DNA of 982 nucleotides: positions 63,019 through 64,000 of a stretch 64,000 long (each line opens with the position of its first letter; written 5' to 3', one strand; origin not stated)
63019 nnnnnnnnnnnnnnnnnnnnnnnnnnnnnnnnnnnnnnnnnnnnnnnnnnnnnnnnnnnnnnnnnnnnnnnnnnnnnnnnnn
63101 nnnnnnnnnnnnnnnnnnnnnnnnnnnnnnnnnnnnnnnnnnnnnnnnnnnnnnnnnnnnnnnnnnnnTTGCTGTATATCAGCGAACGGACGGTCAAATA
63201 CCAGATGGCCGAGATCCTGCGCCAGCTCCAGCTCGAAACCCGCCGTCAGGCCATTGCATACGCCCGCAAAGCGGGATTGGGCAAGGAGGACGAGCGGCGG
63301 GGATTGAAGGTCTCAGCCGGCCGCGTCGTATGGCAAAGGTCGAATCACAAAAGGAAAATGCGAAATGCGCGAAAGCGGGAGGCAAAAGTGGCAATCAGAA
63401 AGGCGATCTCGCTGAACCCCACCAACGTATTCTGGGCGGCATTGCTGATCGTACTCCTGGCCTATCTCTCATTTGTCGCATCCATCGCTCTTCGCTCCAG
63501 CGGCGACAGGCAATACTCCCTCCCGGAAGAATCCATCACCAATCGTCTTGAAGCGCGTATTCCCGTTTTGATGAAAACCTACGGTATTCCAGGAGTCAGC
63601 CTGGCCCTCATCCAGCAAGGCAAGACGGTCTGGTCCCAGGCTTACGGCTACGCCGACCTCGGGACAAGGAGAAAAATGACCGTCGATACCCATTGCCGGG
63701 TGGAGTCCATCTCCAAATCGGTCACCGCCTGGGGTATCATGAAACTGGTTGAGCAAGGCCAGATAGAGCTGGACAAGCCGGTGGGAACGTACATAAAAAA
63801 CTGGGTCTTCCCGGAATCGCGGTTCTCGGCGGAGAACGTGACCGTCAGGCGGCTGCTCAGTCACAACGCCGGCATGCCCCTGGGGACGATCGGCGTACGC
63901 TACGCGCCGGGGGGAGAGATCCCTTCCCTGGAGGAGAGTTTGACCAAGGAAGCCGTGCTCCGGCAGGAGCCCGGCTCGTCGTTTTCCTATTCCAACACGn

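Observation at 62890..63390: Two-component system reduced to a kinase C-terminus fused head-to-tail with a regulator C-terminus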

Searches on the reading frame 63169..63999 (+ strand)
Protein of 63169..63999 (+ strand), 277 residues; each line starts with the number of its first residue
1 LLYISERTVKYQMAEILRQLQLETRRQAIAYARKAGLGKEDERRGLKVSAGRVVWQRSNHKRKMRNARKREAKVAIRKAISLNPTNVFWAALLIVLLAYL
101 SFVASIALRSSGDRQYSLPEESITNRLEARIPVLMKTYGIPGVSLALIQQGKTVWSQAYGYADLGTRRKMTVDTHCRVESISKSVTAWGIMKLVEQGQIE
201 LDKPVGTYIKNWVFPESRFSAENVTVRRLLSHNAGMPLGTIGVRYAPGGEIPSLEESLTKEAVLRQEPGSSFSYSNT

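Call 27: find_homologous_proteins(query=window:63169-63999:+, max_evalue=0.00001)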
Query window:63169-63999:+ (277 aa): 235 proteins with E <= 0.00001 among 1867 candidates; the best 120 are listed.
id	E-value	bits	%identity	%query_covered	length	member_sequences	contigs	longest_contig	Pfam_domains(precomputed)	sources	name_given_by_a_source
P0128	6.7e-67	243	62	67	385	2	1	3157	PF00144.30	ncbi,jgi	-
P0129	4.3e-62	228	73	52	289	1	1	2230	PF00144.30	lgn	-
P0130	1.4e-61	226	69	57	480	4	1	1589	PF00144.30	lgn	-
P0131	1.9e-60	222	67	56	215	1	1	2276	PF00144.30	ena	-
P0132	2.1e-60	222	66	57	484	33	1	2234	PF00144.30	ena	-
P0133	1.0e-59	220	59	60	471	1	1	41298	PF00144.30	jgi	-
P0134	2.7e-58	215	65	60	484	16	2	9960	PF00144.30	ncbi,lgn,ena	-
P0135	1.1e-57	213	59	67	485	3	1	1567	PF00144.30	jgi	jgi:CubicO group peptidase (beta-lactamase class C family)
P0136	1.1e-57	213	63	56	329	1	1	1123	PF00144.30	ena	-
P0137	2.0e-57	212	61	56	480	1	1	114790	PF00144.30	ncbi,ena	-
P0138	5.5e-57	211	64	54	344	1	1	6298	PF00144.30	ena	-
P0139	4.3e-56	208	62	57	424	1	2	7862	PF00144.30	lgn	-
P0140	3.7e-55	205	54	70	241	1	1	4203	PF00144.30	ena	-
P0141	1.2e-54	203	61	57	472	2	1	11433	PF00144.30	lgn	-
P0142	2.1e-54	202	61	57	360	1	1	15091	PF00144.30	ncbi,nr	ncbi:MAG: serine hydrolase domain-containing protein, partial [Salinimicrobium sediminis]|nr:serine 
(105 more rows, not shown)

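Call 44: find_encoding_contigs(protein=P0137, flank=6000, max_places=3)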
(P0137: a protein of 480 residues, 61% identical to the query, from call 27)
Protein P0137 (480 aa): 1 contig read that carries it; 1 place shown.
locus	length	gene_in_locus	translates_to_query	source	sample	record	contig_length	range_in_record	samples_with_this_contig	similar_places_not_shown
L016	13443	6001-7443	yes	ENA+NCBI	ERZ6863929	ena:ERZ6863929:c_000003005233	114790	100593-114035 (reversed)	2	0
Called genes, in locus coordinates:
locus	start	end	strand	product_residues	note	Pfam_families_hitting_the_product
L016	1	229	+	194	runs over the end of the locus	PF00440:TetR_N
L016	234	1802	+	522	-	PF06980:DUF1302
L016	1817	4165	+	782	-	PF03176:MMPL, PF12349:Sterol-sensing (weak), PF03176:MMPL, PF00873:ACR_tran, PF02460:Patched, PF12349:Sterol-sensing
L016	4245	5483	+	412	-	PF13173:AAA_14, PF13635:DUF4143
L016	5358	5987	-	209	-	-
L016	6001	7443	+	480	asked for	PF00144:Beta-lactamase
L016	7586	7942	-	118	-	-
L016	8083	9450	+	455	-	PF00108:Thiolase_N, PF02803:Thiolase_C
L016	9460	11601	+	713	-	PF00378:ECH_1, PF16113:ECH_2, PF02737:3HCDH_N, PF00725:3HCDH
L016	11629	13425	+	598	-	PF00501:AMP-binding, PF23562:AMP-binding_C_3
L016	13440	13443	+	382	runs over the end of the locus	PF02771:Acyl-CoA_dh_N, PF02770:Acyl-CoA_dh_M, PF00441:Acyl-CoA_dh_1, PF22924:ACOX_C_alpha1 (weak), PF08028:Acyl-CoA_dh_2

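Call 45: find_encoding_contigs(protein=P0133, flank=6000, max_places=3)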
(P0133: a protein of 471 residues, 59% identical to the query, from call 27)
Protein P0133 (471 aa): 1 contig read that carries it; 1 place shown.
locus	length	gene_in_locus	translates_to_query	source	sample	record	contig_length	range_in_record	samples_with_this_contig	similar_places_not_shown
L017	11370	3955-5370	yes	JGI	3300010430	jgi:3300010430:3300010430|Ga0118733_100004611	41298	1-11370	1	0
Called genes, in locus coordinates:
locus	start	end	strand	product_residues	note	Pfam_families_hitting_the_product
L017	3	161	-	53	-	?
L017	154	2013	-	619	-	PF03717:PBP_dimer, PF00905:Transpeptidase, PF03793:PASTA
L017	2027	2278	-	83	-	PF10502:Peptidase_S26 (weak)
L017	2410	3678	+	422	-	PF01476:LysM, PF23473:LysM3_LYK4_5 (weak), PF01551:Peptidase_M23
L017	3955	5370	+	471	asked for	PF00144:Beta-lactamase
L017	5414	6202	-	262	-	PF08220:HTH_DeoR, PF08279:HTH_11 (weak), PF00455:DeoRC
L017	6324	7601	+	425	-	PF01368:DHH (weak)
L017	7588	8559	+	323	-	PF00288:GHMP_kinases_N, PF08544:GHMP_kinases_C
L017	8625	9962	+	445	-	PF01547:SBP_bac_1, PF13416:SBP_bac_8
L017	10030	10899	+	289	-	PF00528:BPD_transp_1 (weak)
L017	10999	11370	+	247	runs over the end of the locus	PF00528:BPD_transp_1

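Call 46: find_encoding_contigs(protein=P0134, flank=6000, max_places=3)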
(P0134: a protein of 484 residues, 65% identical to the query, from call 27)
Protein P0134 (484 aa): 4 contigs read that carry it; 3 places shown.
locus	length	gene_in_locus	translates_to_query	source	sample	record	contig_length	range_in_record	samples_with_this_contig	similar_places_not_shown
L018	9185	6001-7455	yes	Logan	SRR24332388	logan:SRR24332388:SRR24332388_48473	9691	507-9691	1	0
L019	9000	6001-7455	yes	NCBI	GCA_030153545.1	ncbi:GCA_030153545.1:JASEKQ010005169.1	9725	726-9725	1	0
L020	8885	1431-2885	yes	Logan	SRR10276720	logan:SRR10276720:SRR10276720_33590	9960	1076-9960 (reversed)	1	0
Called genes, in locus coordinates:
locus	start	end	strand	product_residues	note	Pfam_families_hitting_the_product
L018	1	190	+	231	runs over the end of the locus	?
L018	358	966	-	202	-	PF02525:Flavodoxin_2, PF03358:FMN_red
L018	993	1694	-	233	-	-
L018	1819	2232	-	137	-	-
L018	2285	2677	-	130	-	PF02661:Fic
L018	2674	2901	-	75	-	-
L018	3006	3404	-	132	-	-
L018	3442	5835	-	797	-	PF01804:Penicil_amidase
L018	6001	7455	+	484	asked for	PF00144:Beta-lactamase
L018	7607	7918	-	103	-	-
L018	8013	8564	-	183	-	-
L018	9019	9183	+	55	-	?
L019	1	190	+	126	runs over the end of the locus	PF12833:HTH_18, PF00165:HTH_AraC (weak)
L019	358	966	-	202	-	PF02525:Flavodoxin_2, PF03358:FMN_red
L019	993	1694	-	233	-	-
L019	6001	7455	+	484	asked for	PF00144:Beta-lactamase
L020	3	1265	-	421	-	?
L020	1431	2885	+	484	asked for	PF00144:Beta-lactamase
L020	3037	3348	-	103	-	-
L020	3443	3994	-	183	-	-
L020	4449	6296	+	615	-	PF00501:AMP-binding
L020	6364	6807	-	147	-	PF13470:PIN_3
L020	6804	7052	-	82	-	PF19891:DUF6364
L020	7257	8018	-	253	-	PF01048:PNP_UDP_1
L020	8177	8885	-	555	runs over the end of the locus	PF07969:Amidohydro_3, PF01979:Amidohydro_1 (faint), PF07969:Amidohydro_3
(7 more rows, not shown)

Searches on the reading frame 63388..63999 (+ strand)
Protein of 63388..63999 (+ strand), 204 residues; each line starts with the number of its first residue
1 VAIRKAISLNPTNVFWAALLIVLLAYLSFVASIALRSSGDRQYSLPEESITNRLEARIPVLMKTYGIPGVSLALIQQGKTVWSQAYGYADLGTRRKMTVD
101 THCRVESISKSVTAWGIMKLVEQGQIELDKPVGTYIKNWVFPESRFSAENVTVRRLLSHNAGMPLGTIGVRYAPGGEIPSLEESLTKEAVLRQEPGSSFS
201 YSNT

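Call 7: search_protein_families(library=pfam, max_evalue=1, proteins=[window:63388-63999:+])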
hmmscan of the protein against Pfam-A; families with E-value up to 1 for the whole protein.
window:63388-63999:+ (204 aa): 1 family
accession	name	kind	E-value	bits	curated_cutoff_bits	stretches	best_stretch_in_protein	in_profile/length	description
PF00144.29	Beta-lactamase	-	2.6e-33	116.1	27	1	56-204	3-147/329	Beta-lactamase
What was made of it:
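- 63388..64000 (+): 5' part of a beta-lactamase-family serine hydrolase gene ('CubicO group peptidase' type; homologues are 470-485 aa). It runs off the window and forms the right flank. Pfam Beta-lactamase E=2.6e-33 (call 7).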

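Call 8: search_protein_families(library=ncbifam, max_evalue=1, proteins=[window:63388-63999:+])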
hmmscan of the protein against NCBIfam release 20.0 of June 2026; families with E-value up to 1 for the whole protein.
window:63388-63999:+ (204 aa): 47 families (the best 25 are shown)
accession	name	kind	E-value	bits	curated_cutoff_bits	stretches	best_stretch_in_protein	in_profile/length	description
NF033085.1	bla_class_C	equivalog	3.9e-12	45.7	415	1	48-165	2-115/356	class C beta-lactamase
NF009622.0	PRK13128.1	equivalog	1.2e-11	43.9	443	1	51-138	6-92/518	D-aminopeptidase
NF052559.1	MthAcHydAcmB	equivalog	2.8e-11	42.8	550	1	63-163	20-132/391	methyl acetate hydrolase AcmB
NF007943.0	PRK10662.1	equivalog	3.4e-11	42.4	266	1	34-203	17-187/380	D-alanyl-D-alanine-carboxypeptidase/endopeptidase AmpH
NF000423.2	blaSRT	exception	5.9e-10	38.9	860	1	54-165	28-134/378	SRT/SST family class C beta-lactamase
NF012173.1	CMY2-MIR-ACT-EC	exception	7.2e-10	38.2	680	1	46-137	24-114/380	CMY2/MIR/ACT/EC family class C beta-lactamase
NF040478.1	blaLAQ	exception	1.6e-09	37.2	850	1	47-138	24-114/380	LAQ family class C beta-lactamase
NF000385.4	blaACT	exception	2.4e-09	36.7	810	1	45-137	23-114/380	ACT family cephalosporin-hydrolyzing class C beta-lactamase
NF052353.1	EstBLacLipLMycb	equivalog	3.9e-09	35.9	650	1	69-163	41-131/420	esterase/beta-lactamase LipL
NF012172.1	FOX-MOX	exception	5e-09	35.6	700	1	42-163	21-138/382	FOX/MOX family class C beta-lactamase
NF033569.1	blaLHK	exception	5.2e-09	35.5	850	1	54-162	41-144/390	LHK family class C beta-lactamase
NF033698.1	blaCSA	exception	2.3e-08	33.4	884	1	56-165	28-132/375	CSA family class C beta-lactamase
NF041663.1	ampC_Sliq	exception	3.5e-08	32.8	860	1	54-165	28-134/378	cephalosporin-hydrolyzing class C beta-lactamase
NF038269.1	lipase_LipE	equivalog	4.9e-08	32.5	750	1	68-167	45-148/407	lipase LipE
NF033467.0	blaAQU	exception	5.5e-08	32.3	815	1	27-162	7-136/380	AQU family class C beta-lactamase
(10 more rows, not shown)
